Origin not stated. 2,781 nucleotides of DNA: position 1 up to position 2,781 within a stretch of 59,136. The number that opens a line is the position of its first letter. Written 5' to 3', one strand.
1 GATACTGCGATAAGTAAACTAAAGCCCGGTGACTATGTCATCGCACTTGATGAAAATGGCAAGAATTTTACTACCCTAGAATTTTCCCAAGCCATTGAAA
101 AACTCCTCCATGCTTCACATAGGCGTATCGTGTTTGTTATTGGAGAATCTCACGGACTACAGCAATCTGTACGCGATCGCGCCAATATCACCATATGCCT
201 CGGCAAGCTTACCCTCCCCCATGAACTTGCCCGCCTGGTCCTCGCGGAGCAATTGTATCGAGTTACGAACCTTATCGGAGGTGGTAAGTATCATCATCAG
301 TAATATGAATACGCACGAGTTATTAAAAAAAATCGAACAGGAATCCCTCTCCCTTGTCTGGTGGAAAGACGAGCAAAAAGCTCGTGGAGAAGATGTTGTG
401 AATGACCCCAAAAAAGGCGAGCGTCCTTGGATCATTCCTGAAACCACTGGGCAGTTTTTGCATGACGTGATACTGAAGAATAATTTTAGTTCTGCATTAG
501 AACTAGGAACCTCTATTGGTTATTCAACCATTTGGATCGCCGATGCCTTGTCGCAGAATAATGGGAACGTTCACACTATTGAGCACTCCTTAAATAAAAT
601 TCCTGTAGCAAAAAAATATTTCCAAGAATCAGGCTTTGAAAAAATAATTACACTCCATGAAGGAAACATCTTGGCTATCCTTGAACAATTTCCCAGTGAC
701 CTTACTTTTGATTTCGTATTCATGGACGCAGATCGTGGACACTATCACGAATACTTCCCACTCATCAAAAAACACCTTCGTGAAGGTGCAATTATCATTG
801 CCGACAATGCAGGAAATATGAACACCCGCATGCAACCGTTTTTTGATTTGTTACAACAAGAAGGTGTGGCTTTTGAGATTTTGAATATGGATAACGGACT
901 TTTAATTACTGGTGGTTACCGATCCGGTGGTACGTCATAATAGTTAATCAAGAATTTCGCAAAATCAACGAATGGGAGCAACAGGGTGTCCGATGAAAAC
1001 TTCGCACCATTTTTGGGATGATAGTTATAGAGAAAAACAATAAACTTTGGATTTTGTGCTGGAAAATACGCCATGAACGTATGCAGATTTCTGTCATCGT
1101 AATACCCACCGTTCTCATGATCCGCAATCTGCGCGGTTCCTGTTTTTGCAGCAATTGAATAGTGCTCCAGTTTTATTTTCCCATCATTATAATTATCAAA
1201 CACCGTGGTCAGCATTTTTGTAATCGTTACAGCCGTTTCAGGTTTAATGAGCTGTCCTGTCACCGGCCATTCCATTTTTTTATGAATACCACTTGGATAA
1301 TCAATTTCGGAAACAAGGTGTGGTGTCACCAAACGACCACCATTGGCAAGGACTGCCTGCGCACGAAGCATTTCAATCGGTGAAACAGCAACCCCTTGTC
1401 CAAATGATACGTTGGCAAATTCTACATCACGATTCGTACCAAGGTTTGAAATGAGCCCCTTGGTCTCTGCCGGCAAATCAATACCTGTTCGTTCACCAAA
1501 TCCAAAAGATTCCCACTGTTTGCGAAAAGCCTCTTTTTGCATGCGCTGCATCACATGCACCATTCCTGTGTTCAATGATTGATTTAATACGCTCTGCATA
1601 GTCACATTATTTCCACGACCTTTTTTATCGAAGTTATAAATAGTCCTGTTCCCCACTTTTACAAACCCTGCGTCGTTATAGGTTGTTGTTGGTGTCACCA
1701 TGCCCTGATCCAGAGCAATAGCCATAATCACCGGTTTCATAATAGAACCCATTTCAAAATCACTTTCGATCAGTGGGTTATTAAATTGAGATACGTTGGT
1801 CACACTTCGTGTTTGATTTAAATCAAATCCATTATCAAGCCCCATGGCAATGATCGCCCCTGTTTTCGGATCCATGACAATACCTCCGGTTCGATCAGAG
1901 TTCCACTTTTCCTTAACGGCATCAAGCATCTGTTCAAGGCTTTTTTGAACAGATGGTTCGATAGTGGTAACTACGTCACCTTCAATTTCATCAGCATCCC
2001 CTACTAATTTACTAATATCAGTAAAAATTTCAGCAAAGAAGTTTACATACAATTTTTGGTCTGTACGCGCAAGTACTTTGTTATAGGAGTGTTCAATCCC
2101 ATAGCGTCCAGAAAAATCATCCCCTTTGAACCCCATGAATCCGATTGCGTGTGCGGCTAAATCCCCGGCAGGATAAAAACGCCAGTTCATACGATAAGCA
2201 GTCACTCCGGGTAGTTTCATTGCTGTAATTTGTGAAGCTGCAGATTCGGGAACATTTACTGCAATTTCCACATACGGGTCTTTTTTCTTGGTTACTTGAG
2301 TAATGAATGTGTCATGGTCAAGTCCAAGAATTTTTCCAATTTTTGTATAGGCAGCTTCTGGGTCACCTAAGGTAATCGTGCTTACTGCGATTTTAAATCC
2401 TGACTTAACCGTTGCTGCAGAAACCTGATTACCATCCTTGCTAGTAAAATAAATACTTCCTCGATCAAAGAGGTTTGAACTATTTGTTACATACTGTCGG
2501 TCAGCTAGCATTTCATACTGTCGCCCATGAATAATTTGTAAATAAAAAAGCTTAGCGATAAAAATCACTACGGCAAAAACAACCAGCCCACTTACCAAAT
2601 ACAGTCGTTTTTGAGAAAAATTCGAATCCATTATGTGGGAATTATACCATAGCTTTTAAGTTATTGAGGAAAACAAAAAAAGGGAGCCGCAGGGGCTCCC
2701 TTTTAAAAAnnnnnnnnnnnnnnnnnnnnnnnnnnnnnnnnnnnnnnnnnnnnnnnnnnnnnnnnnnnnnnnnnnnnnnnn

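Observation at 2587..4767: dcw cluster split by two self-contained gene cassettes with a chimeric ftsI'-'ftsL junction between them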

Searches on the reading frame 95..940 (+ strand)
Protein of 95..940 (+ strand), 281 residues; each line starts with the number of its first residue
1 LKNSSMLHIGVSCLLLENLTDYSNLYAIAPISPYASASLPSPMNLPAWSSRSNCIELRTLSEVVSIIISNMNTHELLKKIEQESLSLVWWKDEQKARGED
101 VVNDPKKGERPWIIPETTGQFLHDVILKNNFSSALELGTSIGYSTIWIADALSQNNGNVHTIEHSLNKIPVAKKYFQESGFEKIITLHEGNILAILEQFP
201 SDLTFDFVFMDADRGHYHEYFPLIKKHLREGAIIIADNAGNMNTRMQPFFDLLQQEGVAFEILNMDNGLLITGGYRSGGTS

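Call 5: search_protein_families(library=pfam, proteins=[window:95-940:+], max_evalue=0.01)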
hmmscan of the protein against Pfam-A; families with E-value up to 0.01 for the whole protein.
window:95-940:+ (281 aa): 4 families
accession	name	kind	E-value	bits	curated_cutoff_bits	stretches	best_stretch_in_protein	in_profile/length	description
PF01596.23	Methyltransf_3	-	1.9e-21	76.8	22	1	113-239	27-155/204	O-methyltransferase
PF13578.12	Methyltransf_24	-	3.2e-16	60.6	26.3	1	135-238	1-104/105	Methyltransferase domain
PF13847.12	Methyltransf_31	-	2.3e-07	31.1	27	1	133-240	6-113/145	Methyltransferase domain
PF13649.12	Methyltransf_25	-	0.00015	22.8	27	1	135-224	2-89/97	Methyltransferase domain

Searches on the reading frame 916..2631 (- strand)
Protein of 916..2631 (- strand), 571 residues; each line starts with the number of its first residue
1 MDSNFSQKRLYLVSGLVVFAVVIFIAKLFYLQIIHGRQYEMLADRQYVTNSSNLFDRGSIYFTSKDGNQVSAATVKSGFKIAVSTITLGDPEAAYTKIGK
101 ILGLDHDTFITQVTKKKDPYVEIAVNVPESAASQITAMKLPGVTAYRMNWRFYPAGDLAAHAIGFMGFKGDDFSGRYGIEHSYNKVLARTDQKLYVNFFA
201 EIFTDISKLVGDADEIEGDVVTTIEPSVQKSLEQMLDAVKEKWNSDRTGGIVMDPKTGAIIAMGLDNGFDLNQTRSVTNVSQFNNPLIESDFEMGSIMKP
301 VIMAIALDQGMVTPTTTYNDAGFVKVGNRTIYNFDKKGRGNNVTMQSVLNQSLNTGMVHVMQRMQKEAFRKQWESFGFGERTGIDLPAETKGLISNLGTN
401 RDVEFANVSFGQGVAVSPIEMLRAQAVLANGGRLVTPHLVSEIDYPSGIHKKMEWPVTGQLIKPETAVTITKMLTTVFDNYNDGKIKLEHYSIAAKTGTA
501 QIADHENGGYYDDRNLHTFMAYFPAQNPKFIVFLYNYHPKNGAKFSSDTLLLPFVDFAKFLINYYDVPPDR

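Call 5: search_protein_families(library=pfam, proteins=[window:916-2631:-], max_evalue=0.01)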
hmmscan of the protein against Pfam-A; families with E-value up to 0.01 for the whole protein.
window:916-2631:- (571 aa): 3 families
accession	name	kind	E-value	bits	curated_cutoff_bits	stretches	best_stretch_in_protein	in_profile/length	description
PF00905.27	Transpeptidase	-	1.9e-67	228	22.1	1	251-540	4-282/299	Penicillin binding protein transpeptidase domain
PF03717.20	PBP_dimer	-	2.1e-08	35.2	24.4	1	57-189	6-160/180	Penicillin-binding Protein dimerisation domain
PF21922.1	PBP_dimer_2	-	0.00013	22.6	27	1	151-206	25-76/83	Penicillin binding protein A dimerisation domain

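Call 14: find_related_loci(query=window:916-2631:-, collection=genome_contigs, flank=7000)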
Query window:916-2631:- (571 aa) in genome_contigs; peptide patterns used: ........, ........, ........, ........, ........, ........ (x = any residue, [..] = any of these).
27 stretches matched a pattern; 7 encode a relative of the query (tblastn E <= 1e-3); 7 distinct loci.
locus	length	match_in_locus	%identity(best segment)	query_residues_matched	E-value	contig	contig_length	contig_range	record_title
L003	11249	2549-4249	83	1-567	0e+0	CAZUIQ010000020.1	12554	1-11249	MAG TPA_asm: uncultured Candidatus Saccharibacteria bacterium isolate SRP285395_co1_163 genome assembly, contig: NODE_81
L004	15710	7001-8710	75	1-571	0e+0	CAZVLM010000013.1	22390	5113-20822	MAG TPA_asm: uncultured Candidatus Saccharibacteria bacterium isolate SRP170004_co1_323 genome assembly, contig: NODE_34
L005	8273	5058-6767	65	1-571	0e+0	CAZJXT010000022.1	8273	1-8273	MAG TPA_asm: uncultured Candidatus Saccharibacteria bacterium isolate SRP135725_co1_120 genome assembly, contig: NODE_12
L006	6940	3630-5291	29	9-569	1e-59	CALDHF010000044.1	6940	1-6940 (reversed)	MAG: uncultured Acaryochloris sp. isolate R2_Bin_METABAT__101_1 genome assembly, contig: c_000000046840, whole genome sh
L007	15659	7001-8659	29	9-569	8e-59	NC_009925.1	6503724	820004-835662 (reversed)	Acaryochloris marina MBIC11017, complete sequence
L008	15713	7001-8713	28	3-571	3e-61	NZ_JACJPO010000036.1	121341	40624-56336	Microcoleus sp. FACHB-1515 contig36, whole genome shotgun sequence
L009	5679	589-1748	33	118-496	2e-36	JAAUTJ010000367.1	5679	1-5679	MAG: Leptolyngbyaceae cyanobacterium SM1_3_5 NODE_6695_length_5679_cov_1.822046, whole genome shotgun sequence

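Call 26: find_related_loci(query=A2, collection=metagenome_contigs, flank=5000)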
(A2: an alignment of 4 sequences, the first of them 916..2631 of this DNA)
Query A2 (571 aa) in metagenome_contigs; peptide patterns used: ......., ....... (x = any residue, [..] = any of these).
600 stretches matched a pattern (row limit reached: there are more); 89 encode a relative of the query (tblastn E <= 1e-3); the best 80 are kept; 80 distinct loci.
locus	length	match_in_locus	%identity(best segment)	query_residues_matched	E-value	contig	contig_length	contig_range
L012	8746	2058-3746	60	9-571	0e+0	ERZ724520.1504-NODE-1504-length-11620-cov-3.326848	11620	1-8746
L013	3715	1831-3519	54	9-571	0e+0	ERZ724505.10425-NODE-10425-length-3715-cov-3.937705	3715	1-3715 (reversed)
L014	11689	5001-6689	50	7-571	0e+0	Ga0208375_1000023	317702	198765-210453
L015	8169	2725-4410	50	9-571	0e+0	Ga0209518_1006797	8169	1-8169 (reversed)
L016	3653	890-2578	49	7-571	0e+0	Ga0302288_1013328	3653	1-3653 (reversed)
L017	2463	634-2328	49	6-570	0e+0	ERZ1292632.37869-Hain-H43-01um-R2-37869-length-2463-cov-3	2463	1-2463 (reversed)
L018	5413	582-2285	49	1-571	0e+0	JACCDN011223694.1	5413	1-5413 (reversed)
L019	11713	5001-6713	49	1-571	0e+0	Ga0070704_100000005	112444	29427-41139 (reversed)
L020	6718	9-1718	49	1-571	0e+0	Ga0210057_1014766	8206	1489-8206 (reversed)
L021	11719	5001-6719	49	1-571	2e-180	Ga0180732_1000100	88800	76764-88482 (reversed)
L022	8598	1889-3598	48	1-571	1e-178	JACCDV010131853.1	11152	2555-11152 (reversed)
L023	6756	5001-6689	49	9-571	2e-179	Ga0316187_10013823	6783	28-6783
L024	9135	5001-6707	49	1-571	9e-178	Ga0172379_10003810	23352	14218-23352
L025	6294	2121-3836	49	1-571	3e-179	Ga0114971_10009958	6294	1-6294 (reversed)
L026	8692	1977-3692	48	1-571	2e-177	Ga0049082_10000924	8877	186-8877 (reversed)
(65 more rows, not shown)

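Call 29: search_protein_families(library=ncbifam, proteins=[L003:2058-2465:+, L004:6717-6941:+], max_evalue=1)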
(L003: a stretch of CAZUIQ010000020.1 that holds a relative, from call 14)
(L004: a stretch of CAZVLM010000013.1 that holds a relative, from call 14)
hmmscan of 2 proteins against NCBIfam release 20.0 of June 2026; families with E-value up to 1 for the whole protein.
L003:2058-2465:+ (135 aa): 0 families

L004:6717-6941:+ (74 aa): 2 families
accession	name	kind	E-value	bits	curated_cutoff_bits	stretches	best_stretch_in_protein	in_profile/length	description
NF042414.1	CLC_0170_fam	subfamily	0.14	12.1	30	0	3-21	33-51/56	CLC_0170 family protein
NF058627.1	S41_Gfo1087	equivalog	0.16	10.9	455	1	48-71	222-245/489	GFO_1087 family putative carboxy terminal peptidase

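Call 47: find_encoding_contigs(protein=window:916-2631:-, flank=10000, max_places=10)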
Protein window:916-2631:- (571 aa): no gene with exactly this product is on record in the collection.

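Call 51: search_protein_families(library=padloc, proteins=[L003:2058-2465:+, L004:6717-6941:+], max_evalue=0.1)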
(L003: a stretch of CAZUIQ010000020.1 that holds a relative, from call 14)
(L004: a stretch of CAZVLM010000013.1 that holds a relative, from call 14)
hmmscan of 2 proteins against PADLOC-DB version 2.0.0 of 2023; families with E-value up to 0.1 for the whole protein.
L003:2058-2465:+ (135 aa): 0 families

L004:6717-6941:+ (74 aa): 0 families

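Call 52: search_protein_families(library=phrogs, proteins=[L003:2058-2465:+, L004:6717-6941:+], max_evalue=0.1)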
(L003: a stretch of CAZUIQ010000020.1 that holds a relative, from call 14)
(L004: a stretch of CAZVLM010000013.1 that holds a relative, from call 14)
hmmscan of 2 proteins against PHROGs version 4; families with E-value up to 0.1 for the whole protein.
L003:2058-2465:+ (135 aa): 0 families

L004:6717-6941:+ (74 aa): 3 families
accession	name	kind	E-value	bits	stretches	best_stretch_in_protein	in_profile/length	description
phrog_5422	-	unknown function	0.016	16.6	1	14-53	96-134/148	-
phrog_25392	-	unknown function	0.023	16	1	7-59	83-132/138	-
phrog_23104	-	unknown function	0.055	14.5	1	11-56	15-59/67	-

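Call 66: search_protein_families(library=pfam, proteins=[L005:4676-4996:+], max_evalue=10)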
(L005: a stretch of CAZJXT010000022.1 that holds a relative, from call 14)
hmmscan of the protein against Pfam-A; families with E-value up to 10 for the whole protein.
L005:4676-4996:+ (106 aa): 0 families
